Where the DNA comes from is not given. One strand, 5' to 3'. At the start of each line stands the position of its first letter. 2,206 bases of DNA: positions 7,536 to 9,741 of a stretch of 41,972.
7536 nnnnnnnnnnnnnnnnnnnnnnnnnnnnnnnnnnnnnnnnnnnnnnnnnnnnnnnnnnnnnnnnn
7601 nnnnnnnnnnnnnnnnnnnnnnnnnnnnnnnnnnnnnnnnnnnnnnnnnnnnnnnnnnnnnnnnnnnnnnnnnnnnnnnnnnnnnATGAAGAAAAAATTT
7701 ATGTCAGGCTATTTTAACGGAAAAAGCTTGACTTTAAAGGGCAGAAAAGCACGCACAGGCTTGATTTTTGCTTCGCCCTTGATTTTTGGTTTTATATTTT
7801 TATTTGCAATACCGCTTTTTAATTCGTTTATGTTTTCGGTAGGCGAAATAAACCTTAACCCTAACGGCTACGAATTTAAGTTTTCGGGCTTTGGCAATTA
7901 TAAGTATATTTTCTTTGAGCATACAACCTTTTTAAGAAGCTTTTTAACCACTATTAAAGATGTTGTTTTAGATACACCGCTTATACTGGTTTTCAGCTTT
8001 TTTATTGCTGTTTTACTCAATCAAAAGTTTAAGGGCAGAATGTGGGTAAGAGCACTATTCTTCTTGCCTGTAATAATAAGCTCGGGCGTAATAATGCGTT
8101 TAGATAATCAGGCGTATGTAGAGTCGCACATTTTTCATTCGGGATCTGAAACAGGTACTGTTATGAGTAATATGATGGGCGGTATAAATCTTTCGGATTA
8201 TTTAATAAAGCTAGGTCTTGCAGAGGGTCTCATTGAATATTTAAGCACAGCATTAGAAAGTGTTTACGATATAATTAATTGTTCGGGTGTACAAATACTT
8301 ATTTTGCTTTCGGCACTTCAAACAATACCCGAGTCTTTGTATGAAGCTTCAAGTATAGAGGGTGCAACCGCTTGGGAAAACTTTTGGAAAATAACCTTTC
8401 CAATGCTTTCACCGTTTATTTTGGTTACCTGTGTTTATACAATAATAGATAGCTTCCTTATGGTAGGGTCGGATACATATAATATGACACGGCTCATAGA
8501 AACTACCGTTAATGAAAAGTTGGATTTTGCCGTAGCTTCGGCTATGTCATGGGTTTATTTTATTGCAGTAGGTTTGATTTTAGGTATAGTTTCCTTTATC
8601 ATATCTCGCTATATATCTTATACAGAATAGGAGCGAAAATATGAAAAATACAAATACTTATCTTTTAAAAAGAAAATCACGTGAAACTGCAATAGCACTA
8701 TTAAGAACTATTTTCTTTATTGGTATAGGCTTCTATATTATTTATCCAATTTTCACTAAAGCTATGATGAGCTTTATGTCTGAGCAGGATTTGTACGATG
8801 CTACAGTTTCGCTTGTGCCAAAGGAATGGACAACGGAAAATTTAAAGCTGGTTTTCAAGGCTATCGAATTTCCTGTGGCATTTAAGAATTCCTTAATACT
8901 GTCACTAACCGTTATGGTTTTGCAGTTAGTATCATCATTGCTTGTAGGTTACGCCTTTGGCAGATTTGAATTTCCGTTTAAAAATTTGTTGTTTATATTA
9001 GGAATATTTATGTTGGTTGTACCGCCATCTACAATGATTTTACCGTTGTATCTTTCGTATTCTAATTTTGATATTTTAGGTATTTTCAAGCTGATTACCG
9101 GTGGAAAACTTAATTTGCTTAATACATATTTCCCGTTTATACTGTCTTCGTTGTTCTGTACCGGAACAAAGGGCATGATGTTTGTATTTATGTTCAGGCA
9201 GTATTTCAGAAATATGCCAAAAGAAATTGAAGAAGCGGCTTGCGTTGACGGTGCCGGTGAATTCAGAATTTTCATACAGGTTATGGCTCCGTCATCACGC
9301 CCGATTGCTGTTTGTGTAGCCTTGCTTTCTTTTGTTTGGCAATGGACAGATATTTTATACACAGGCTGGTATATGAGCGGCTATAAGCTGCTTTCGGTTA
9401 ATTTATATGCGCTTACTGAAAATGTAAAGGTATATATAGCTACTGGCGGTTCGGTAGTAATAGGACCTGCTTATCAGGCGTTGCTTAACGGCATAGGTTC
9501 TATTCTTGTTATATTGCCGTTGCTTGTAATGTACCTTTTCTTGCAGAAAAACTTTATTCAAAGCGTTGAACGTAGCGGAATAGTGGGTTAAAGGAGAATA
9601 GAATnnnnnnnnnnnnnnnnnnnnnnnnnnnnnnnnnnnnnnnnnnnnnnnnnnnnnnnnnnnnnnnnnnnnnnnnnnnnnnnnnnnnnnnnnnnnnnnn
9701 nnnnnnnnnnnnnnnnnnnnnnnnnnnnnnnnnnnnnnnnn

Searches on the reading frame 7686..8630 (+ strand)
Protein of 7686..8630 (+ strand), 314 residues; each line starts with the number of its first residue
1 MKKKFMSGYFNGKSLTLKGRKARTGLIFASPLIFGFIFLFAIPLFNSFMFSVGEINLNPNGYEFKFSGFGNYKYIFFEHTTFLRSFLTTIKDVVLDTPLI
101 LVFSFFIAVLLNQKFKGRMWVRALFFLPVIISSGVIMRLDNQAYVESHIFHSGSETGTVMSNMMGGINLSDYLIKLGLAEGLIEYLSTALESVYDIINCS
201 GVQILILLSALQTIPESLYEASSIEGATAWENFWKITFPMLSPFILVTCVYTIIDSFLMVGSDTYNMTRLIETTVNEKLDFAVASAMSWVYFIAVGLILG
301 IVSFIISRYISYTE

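Call 7: search_protein_families(library=pfam, proteins=[window:7686-8630:+], max_evalue=0.001)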
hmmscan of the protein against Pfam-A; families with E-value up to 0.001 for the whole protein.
window:7686-8630:+ (314 aa): 1 family
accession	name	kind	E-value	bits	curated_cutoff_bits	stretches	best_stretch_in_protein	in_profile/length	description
PF00528.27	BPD_transp_1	-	3e-08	34.1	26.4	1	200-308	65-176/184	Binding-protein-dependent transport system inner membrane component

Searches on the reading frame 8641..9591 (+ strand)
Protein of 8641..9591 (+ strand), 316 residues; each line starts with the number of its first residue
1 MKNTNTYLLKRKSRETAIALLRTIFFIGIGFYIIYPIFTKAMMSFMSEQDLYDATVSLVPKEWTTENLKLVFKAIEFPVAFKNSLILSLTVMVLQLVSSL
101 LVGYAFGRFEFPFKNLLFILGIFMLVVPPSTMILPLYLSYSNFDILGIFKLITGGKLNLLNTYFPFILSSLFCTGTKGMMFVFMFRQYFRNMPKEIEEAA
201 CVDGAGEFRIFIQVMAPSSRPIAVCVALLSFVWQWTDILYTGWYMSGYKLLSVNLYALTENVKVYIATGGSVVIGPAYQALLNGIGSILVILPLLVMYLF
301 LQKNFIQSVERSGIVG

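Call 7: search_protein_families(library=pfam, proteins=[window:8641-9591:+], max_evalue=0.001)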
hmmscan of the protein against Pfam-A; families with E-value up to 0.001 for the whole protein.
window:8641-9591:+ (316 aa): 1 family
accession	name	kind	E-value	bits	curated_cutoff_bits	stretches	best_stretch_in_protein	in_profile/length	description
PF00528.27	BPD_transp_1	-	3e-09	37.3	26.4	1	100-304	2-177/184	Binding-protein-dependent transport system inner membrane component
